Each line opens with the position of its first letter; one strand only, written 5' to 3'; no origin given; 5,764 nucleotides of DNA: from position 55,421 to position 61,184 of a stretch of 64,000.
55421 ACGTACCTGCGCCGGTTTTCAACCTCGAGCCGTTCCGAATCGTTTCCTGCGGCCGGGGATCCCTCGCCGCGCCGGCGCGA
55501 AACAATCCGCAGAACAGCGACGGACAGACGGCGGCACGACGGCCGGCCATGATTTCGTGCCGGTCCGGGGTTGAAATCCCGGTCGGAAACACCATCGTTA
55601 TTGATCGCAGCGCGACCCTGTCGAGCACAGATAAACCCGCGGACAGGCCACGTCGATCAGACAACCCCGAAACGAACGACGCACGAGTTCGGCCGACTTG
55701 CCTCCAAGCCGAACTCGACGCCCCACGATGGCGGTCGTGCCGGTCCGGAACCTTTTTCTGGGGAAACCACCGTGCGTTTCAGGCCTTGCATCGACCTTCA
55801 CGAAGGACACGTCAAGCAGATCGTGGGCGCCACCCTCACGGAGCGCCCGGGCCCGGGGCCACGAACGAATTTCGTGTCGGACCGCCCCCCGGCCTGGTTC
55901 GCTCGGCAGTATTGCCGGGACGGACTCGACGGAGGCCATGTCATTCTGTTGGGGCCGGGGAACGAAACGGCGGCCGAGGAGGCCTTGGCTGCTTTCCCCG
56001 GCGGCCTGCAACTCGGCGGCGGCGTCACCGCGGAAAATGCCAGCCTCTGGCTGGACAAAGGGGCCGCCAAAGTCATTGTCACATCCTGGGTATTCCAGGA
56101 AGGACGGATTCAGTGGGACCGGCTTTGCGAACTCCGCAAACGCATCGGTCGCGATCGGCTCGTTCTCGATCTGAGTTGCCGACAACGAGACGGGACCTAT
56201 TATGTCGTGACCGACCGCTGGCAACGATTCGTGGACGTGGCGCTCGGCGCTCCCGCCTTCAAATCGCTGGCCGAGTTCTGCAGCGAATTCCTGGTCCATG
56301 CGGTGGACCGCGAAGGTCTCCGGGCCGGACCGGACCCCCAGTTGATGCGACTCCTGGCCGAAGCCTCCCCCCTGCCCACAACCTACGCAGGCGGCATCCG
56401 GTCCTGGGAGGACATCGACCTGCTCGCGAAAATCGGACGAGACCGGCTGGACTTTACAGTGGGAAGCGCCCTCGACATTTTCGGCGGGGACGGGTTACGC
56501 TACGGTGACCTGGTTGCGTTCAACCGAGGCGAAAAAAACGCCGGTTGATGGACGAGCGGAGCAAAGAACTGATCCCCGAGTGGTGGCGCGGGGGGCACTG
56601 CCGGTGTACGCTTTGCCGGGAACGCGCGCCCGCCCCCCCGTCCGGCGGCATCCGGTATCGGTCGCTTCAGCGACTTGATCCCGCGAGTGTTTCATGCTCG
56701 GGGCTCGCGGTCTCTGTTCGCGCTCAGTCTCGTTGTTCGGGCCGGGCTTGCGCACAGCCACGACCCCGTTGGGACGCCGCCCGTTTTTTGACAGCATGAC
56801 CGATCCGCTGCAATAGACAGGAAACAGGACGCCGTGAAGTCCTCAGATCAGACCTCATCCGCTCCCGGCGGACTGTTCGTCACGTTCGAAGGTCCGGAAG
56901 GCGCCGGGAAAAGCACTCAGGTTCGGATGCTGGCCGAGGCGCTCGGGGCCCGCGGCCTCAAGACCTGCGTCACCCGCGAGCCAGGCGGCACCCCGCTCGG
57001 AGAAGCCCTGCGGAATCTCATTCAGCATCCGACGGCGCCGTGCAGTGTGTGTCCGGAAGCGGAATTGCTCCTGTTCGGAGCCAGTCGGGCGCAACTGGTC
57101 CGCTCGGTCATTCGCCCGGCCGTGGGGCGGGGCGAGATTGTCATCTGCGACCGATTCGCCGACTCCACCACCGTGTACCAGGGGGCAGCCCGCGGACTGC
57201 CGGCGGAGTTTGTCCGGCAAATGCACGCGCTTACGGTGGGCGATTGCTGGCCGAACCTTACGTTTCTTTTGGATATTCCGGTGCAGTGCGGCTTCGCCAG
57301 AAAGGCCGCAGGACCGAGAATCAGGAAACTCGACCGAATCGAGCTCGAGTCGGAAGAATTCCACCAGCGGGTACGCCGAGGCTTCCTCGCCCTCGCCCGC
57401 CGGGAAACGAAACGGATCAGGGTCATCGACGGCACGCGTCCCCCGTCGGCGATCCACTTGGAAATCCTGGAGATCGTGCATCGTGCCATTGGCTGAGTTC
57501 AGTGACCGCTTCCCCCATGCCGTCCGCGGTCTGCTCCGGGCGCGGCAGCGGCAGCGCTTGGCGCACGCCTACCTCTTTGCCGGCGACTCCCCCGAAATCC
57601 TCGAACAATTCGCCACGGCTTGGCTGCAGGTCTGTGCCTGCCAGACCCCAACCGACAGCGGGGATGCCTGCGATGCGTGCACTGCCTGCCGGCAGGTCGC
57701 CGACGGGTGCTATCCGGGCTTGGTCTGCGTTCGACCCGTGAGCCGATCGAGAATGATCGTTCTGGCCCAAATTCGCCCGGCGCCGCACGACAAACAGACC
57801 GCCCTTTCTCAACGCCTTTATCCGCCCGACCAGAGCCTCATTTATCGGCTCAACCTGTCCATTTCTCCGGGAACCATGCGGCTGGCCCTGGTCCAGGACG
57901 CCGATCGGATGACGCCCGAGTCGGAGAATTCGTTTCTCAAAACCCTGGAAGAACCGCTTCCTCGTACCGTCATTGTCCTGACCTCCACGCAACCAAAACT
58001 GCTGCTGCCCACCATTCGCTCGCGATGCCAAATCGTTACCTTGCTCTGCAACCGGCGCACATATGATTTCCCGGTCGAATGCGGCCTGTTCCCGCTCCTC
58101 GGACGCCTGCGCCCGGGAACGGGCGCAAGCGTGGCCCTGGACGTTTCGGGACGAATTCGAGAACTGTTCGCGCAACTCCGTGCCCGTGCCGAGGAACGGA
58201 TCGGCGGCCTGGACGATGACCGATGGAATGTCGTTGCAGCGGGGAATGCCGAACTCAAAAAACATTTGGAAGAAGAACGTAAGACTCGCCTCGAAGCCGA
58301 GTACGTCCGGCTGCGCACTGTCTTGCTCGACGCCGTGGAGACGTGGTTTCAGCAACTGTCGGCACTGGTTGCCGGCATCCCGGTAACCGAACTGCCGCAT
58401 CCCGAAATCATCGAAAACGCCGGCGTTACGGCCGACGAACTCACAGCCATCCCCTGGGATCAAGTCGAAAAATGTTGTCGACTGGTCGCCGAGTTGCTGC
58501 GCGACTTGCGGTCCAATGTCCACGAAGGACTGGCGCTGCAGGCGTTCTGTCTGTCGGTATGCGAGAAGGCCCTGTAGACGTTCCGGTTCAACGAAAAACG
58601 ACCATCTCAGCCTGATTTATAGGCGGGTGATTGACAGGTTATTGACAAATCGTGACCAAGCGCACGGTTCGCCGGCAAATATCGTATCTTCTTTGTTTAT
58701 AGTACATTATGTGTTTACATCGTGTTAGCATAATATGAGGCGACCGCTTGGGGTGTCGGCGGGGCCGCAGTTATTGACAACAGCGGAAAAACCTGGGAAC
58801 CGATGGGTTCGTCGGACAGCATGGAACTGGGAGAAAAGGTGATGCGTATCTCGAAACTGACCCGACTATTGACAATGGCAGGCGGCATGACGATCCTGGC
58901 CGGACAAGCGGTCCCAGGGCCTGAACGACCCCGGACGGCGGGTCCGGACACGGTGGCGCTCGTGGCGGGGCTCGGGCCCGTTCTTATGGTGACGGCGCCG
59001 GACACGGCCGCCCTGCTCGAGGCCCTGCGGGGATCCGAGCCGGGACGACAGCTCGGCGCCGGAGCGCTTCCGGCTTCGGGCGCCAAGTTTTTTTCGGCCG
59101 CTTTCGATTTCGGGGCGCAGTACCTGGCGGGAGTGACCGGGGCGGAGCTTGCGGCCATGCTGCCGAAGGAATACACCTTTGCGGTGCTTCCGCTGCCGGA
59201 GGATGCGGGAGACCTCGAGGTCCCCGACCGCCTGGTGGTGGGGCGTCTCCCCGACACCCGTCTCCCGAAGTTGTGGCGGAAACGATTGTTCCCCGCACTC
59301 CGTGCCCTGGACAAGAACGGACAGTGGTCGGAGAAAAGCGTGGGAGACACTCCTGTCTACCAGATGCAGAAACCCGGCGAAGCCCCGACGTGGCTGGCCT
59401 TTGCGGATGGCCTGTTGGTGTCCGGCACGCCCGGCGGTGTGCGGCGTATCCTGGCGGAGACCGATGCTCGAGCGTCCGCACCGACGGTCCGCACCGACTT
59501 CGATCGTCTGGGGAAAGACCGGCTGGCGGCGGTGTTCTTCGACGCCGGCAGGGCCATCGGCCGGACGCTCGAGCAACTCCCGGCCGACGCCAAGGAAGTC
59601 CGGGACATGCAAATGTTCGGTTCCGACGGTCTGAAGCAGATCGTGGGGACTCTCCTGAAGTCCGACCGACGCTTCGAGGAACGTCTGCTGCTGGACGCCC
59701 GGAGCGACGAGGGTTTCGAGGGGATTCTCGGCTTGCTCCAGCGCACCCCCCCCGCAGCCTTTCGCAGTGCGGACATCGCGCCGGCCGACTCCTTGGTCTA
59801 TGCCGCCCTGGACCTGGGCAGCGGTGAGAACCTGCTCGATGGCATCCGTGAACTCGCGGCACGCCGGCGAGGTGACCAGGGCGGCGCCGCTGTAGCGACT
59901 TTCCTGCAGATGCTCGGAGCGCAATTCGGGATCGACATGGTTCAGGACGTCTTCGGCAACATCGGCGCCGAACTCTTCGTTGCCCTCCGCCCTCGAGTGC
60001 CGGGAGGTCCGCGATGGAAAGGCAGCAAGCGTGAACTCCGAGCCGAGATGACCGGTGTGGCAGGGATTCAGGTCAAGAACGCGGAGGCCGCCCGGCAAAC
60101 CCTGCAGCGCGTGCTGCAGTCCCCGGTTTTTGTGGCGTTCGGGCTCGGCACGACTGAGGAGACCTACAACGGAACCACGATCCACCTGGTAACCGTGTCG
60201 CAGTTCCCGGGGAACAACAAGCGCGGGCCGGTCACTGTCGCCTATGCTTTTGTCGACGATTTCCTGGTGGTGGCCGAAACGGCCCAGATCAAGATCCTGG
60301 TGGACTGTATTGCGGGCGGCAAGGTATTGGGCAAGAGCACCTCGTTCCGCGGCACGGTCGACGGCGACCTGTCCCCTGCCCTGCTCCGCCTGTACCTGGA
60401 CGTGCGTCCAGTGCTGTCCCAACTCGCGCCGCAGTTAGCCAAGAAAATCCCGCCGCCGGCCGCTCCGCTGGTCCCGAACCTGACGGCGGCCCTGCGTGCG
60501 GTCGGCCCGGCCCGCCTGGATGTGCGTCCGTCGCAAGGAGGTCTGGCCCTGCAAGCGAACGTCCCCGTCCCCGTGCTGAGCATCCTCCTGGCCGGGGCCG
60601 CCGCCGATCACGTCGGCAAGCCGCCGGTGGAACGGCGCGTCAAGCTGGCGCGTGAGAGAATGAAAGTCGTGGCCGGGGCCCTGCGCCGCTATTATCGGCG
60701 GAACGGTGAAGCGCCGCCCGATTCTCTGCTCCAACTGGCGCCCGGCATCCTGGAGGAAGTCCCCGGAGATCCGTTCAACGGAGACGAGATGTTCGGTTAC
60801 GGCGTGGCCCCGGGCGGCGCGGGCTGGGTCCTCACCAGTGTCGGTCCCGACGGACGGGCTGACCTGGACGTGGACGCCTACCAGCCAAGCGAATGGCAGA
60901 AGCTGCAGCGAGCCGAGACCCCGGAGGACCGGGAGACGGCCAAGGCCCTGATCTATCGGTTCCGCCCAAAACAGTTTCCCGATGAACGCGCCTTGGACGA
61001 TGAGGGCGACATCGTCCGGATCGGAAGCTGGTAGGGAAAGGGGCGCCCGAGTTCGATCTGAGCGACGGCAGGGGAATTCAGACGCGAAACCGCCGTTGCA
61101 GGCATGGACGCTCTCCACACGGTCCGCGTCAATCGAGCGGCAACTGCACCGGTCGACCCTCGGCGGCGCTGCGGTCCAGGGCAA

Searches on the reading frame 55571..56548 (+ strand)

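Call 69: search_protein_families(library=pfam, proteins=[window:55571-56548:+], max_evalue=0.0001)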
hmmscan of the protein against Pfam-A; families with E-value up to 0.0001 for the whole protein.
window:55571-56548:+ (325 aa): 1 family
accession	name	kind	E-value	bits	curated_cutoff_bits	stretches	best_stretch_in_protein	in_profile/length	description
PF00977.27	His_biosynth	-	5.5e-25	88.6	23.6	1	72-300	4-221/228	Histidine biosynthesis protein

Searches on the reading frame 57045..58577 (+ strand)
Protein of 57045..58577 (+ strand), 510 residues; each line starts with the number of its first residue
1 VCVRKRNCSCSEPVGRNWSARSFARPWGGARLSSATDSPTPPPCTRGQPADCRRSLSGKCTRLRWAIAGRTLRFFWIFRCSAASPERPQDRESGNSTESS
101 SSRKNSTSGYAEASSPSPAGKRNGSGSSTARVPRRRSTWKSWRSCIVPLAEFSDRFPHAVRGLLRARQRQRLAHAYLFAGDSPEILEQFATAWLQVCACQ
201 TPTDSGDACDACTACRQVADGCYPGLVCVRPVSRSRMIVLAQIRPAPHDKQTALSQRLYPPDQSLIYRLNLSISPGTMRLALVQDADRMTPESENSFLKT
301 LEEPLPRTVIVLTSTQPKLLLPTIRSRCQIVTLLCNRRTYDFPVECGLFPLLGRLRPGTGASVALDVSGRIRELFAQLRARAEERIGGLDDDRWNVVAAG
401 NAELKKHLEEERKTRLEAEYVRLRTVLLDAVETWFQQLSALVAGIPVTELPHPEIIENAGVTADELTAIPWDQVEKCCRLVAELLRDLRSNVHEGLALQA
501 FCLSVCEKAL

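Call 68: search_protein_families(library=pfam, proteins=[window:57045-58577:+], max_evalue=0.00001)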
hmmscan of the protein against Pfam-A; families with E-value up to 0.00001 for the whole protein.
window:57045-58577:+ (510 aa): 1 family
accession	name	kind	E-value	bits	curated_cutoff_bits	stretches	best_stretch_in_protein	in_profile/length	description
PF13177.12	DNA_pol3_delta2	-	9.5e-33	113.9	27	1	159-333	5-157/161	DNA polymerase III, delta subunit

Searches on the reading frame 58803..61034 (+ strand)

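Call 68: search_protein_families(library=pfam, proteins=[window:58803-61034:+], max_evalue=0.00001)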
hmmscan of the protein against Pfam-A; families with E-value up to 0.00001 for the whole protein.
window:58803-61034:+ (743 aa): 1 family
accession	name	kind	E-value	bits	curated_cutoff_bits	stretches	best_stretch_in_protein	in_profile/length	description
PF11832.13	DUF3352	-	7.6e-09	35.1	26.8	0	317-495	32-192/536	Protein of unknown function (DUF3352)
